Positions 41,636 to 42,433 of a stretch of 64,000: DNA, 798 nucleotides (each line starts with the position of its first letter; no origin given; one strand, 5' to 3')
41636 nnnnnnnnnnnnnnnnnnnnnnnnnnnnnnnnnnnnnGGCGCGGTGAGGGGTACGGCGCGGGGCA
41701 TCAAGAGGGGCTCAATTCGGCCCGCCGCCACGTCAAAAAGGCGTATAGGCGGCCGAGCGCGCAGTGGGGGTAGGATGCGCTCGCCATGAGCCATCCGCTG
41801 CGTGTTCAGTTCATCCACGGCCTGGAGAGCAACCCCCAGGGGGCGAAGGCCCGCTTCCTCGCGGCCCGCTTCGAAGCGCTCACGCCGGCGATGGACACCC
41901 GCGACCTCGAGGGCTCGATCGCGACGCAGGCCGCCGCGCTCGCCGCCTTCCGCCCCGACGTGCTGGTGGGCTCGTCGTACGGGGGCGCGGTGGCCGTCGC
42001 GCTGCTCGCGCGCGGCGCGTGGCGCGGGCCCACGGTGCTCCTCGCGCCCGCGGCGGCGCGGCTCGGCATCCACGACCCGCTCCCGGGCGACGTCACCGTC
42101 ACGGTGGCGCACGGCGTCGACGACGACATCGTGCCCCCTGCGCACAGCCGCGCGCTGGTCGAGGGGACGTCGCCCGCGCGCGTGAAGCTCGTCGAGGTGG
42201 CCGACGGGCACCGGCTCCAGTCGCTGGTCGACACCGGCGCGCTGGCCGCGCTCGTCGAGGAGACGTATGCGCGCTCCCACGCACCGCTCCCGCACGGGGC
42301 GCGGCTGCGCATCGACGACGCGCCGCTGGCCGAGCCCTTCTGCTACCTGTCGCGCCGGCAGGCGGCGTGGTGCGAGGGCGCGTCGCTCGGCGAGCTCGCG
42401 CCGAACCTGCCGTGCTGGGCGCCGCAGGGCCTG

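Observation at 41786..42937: Alpha/beta-hydrolase (YqiA-like esterase) fused to a NADAR domain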

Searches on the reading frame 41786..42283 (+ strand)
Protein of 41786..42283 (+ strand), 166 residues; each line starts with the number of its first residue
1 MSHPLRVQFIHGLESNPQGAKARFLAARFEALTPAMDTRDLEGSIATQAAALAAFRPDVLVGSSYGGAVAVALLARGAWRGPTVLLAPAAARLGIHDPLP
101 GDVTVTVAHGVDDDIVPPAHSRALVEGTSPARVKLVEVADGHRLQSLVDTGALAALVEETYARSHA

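Call 85: find_homologous_proteins(query=window:41786-42283:+, max_evalue=0.00001)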
Query window:41786-42283:+ (166 aa): 694 proteins with E <= 0.00001 among 8000 candidates; the best 120 are listed.
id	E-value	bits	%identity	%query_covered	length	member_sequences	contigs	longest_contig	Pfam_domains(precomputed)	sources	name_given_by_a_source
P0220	7.6e-75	268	81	98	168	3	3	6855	-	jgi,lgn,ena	-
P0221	2.6e-71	257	79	98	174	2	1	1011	-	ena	-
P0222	8.5e-70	252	78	98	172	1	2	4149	-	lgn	-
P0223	4.9e-68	246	76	98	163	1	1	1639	PF05728.19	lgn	-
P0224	2.3e-64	234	73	98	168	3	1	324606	-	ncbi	ncbi:MAG: YqiA/YcfP family alpha/beta fold hydrolase [Polyangiales bacterium]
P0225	1.8e-62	228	69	96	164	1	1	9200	-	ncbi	-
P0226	4.2e-62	227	69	98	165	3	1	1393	-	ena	-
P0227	1.0e-61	226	71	98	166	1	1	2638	PF05728.19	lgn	-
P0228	1.7e-61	225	69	99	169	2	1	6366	PF05728.19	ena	-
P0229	5.5e-61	223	66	99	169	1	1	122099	PF05728.19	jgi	-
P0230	1.2e-60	222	68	97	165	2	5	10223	PF05728.19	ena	-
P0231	4.2e-60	220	68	97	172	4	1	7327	-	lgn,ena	-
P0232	4.6e-60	220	67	98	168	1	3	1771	PF12697.14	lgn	-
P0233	5.5e-60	220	72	92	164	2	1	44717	PF05728.19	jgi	jgi:predicted esterase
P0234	1.5e-59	219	68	99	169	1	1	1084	-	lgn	-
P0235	2.3e-59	218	65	99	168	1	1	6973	PF05728.19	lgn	-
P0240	5.4e-58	214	69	91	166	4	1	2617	PF05728.19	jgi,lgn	jgi:pimeloyl-ACP methyl ester carboxylesterase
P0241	7.2e-57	210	65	95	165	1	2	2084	PF05728.19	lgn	-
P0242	2.1e-56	208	66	96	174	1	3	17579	PF05728.19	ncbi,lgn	-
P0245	3.3e-56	208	65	98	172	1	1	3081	PF05728.19,PF12697.14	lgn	-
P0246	3.5e-56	208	67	96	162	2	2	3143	PF05728.19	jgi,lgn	jgi:predicted esterase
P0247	8.9e-56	206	61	99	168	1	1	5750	PF05728.19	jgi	jgi:hypothetical protein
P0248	1.1e-55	206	65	96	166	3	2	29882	PF05728.19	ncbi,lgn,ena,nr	ncbi:MAG: hypothetical protein INH41_07675 [Myxococcaceae bacterium]|nr:hypothetical protein [Myxoco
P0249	1.4e-55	206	67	96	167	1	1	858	PF05728.19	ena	-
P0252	8.2e-55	203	65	98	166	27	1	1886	PF05728.19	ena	-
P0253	8.6e-55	203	63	99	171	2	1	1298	PF05728.19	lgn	-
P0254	1.3e-54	203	63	97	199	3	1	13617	PF05728.19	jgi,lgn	jgi:hypothetical protein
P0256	1.4e-54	202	63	96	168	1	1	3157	PF05728.19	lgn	-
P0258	4.4e-54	201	67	96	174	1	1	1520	PF05728.19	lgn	-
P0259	4.5e-54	201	62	96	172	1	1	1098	PF05728.19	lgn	-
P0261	5.1e-54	201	65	96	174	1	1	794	PF05728.19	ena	-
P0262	1.4e-53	199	66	97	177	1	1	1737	PF05728.19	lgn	-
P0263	1.6e-53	199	62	98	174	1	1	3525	PF05728.19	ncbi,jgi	jgi:hypothetical protein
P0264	5.0e-53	197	61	95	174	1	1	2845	PF05728.19,PF12146.16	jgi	jgi:predicted esterase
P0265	5.7e-53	197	65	98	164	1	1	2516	PF05728.19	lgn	-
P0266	6.0e-53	197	68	89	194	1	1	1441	PF05728.19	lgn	-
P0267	8.2e-53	197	64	96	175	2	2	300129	PF05728.19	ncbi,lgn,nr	ncbi:MAG: hypothetical protein K1X94_12600 [Sandaracinaceae bacterium]|nr:hypothetical protein [Sand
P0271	3.2e-52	195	63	97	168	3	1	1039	PF05728.19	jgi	jgi:hypothetical protein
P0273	7.7e-52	194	62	94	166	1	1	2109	PF05728.19,PF12146.16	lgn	-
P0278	2.9e-51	192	60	99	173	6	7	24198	PF05728.19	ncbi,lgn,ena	ncbi:MAG: YqiA/YcfP family alpha/beta fold hydrolase [Deltaproteobacteria bacterium]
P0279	4.1e-51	191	58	98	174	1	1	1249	PF05728.19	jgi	jgi:predicted esterase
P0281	9.8e-51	190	61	98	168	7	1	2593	PF05728.19,PF12697.14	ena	-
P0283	2.8e-50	188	58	95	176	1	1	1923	PF05728.19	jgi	-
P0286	5.5e-50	188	61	93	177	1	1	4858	PF05728.19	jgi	jgi:alpha/beta superfamily hydrolase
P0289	6.7e-50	187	61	93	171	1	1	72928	PF05728.19,PF00561.27,PF12146.16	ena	-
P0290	7.8e-50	187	59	97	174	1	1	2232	PF05728.19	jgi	jgi:alpha/beta superfamily hydrolase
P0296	2.4e-49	185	61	93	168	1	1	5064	PF05728.19,PF12146.16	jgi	jgi:predicted esterase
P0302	4.2e-49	185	61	96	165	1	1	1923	PF05728.19,PF12146.16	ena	-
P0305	6.0e-49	184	58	96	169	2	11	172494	PF05728.19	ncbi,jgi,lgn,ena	-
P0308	6.8e-49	184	60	96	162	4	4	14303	PF05728.19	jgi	jgi:predicted esterase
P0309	7.0e-49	184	61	93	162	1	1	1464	PF05728.19,PF12146.16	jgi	jgi:predicted esterase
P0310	7.4e-49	184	61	95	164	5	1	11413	PF05728.19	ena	-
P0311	8.8e-49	184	56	98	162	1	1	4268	PF05728.19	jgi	jgi:hypothetical protein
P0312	8.8e-49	184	61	93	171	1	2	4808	PF05728.19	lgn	-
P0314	1.1e-48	183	60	97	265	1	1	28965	PF05728.19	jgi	-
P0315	1.4e-48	183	60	95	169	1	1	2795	PF05728.19,PF12146.16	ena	-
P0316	1.5e-48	183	56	98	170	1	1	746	PF05728.19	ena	-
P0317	1.6e-48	183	55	100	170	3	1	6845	PF05728.19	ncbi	-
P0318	1.7e-48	183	59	95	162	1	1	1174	PF05728.19,PF12697.14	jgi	jgi:alpha/beta superfamily hydrolase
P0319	1.9e-48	182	59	93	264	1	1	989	PF05728.19,PF12146.16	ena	-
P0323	2.2e-48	182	60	96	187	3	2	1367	PF05728.19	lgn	-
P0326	2.4e-48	182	58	98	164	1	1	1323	PF05728.19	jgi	jgi:hypothetical protein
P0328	2.8e-48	182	59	95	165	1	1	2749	PF05728.19,PF12146.16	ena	-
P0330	3.8e-48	182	54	97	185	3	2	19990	PF05728.19,PF12697.14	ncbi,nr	ncbi:MAG: hypothetical protein NZM37_06850 [Sandaracinaceae bacterium]|nr:hypothetical protein [Sand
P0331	5.3e-48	181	58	96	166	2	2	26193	PF05728.19,PF12146.16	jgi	jgi:alpha-beta hydrolase superfamily lysophospholipase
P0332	5.5e-48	181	59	96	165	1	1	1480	PF05728.19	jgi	jgi:hypothetical protein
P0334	6.6e-48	181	58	96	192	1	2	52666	PF05728.19,PF12146.16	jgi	jgi:pimeloyl-ACP methyl ester carboxylesterase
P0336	6.7e-48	181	59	93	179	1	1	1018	PF05728.19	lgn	-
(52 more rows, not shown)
